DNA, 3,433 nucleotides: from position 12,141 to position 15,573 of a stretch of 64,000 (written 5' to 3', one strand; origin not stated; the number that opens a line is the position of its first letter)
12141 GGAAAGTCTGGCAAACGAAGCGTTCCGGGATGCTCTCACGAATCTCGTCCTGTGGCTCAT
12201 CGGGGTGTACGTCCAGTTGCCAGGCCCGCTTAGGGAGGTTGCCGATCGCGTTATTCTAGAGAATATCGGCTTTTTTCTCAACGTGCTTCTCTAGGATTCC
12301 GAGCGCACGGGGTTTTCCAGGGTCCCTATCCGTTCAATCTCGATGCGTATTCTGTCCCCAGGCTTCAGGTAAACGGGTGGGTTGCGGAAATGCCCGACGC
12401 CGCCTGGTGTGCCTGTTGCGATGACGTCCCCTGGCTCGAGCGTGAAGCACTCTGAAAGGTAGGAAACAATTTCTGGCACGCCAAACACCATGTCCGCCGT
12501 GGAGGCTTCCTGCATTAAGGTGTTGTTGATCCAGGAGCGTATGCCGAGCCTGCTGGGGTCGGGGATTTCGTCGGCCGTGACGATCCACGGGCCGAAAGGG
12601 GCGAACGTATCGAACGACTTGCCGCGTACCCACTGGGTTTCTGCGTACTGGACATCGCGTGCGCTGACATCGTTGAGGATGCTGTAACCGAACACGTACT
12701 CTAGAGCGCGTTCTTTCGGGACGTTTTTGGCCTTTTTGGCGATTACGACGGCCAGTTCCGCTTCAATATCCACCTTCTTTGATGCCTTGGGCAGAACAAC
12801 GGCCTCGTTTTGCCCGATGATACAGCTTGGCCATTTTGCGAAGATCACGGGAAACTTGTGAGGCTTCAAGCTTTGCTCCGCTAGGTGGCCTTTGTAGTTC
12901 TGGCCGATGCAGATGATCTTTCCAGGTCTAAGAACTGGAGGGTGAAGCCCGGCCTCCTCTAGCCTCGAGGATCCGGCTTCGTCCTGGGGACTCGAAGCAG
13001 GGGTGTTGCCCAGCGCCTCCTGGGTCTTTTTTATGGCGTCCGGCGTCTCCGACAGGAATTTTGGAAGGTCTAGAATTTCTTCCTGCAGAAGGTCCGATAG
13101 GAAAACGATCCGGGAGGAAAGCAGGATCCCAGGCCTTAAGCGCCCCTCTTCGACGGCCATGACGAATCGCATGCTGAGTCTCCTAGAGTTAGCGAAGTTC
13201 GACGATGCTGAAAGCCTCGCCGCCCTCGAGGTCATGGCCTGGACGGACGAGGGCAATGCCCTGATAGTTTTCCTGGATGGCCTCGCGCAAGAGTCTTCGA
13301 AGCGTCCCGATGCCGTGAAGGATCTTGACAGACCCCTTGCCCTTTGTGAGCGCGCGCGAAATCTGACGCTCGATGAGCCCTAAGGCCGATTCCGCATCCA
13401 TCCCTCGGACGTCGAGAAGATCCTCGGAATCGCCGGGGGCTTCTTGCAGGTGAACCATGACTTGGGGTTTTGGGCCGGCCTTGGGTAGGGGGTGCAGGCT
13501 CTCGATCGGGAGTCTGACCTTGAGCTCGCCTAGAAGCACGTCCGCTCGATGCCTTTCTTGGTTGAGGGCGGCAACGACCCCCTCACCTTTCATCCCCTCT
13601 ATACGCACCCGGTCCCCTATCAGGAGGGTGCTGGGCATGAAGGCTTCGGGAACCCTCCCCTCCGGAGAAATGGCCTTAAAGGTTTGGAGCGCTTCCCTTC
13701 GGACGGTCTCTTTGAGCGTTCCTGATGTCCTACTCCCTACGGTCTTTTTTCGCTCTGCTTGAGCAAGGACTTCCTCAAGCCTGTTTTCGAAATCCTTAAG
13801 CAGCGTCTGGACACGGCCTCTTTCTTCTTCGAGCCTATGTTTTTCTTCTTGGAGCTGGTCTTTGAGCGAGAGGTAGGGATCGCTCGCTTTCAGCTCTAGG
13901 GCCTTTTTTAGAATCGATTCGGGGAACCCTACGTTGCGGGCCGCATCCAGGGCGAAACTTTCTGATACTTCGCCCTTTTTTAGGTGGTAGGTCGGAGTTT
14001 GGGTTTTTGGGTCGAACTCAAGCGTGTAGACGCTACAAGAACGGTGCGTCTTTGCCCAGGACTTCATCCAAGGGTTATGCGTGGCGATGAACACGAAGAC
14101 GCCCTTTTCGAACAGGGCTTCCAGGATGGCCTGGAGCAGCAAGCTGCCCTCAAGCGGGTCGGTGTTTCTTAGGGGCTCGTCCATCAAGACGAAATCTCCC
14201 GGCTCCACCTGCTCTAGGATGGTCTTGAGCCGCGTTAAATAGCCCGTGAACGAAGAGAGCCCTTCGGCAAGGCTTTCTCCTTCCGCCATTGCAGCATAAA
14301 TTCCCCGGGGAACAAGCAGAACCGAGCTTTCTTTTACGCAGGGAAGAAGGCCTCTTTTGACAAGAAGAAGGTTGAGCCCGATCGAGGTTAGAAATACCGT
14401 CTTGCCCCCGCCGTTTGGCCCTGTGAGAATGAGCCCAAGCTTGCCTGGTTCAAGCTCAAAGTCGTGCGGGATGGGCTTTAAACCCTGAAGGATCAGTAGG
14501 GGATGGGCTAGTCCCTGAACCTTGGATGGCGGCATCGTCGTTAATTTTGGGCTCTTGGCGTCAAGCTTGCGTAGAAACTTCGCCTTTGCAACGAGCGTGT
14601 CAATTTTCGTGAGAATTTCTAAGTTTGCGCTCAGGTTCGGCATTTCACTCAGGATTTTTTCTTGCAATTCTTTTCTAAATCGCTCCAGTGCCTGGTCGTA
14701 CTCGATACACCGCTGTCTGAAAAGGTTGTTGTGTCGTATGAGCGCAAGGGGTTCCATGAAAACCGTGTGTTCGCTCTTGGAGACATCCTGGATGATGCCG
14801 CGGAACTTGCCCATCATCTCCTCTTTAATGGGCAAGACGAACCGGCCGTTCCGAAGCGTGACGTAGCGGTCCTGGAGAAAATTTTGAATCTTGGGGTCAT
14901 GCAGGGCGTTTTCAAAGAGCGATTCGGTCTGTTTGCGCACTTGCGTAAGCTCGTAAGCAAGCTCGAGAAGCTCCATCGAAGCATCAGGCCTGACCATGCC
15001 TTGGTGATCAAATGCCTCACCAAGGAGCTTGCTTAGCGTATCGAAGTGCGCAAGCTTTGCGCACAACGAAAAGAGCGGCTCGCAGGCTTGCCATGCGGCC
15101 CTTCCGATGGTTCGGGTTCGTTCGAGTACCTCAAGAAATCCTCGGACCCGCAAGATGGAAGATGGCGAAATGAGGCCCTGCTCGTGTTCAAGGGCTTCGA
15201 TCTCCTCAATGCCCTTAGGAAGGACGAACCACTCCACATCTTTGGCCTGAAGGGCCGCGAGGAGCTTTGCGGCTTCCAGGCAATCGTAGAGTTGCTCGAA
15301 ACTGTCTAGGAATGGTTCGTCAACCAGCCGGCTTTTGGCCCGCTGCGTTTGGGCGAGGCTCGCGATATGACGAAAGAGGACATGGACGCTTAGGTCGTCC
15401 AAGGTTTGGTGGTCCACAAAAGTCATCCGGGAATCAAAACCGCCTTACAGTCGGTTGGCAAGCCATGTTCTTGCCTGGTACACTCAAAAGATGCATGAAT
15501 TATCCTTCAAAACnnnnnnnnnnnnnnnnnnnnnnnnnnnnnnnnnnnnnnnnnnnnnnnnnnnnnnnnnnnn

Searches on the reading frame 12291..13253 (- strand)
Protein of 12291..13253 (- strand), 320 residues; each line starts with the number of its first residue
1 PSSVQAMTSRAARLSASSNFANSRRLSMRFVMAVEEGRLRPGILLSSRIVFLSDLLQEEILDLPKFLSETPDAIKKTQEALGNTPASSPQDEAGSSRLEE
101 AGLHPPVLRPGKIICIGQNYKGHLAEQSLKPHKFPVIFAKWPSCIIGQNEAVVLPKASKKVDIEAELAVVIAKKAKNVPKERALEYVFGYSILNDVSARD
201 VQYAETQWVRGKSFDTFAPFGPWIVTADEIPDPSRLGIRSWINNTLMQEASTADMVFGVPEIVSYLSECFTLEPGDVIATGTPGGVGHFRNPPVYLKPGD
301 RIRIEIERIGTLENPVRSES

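Call 71: search_protein_families(library=pfam, proteins=[window:12291-13253:-], max_evalue=0.00001)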
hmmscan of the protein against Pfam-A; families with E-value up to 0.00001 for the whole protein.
window:12291-13253:- (320 aa): 1 family
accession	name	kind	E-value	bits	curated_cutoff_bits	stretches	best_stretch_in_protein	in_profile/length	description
PF01557.24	FAA_hydrolase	-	1.7e-77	260.3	23.9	1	112-317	1-214/214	Fumarylacetoacetate (FAA) hydrolase C-terminal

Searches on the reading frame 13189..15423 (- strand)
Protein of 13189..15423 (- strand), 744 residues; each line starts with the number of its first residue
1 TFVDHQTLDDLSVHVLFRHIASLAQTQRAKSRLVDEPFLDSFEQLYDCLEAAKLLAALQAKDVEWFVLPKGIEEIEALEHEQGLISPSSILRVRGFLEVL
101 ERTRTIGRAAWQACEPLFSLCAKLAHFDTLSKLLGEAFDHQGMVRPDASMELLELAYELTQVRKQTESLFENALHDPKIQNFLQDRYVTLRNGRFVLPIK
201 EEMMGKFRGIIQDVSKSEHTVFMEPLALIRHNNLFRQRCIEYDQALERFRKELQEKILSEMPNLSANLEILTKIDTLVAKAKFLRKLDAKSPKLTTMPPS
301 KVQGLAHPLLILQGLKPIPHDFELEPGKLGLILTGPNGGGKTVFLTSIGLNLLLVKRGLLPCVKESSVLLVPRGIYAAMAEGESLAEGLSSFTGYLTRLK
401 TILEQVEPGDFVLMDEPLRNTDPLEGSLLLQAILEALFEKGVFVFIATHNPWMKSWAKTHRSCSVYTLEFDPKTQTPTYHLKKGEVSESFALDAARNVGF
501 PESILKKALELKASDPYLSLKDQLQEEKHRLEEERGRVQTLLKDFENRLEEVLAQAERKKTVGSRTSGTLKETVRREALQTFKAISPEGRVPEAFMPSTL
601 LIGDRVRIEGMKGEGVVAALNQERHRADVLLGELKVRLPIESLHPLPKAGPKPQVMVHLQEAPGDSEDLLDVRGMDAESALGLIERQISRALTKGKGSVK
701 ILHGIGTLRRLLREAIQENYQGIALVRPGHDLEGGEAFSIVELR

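Call 71: search_protein_families(library=pfam, proteins=[window:13189-15423:-], max_evalue=0.00001)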
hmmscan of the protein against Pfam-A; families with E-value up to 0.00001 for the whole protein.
window:13189-15423:- (744 aa): 3 families
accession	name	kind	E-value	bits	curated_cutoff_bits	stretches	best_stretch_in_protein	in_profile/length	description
PF00488.27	MutS_V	-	1e-20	74.9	30.2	1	331-511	1-183/188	MutS domain V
PF01713.27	Smr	-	2.1e-10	41.1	25.7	1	670-744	1-77/77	Smr domain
PF20297.4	MSSS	-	1.7e-06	28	26.8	1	602-643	1-42/42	MutS2 and Smr-associated SH3 domain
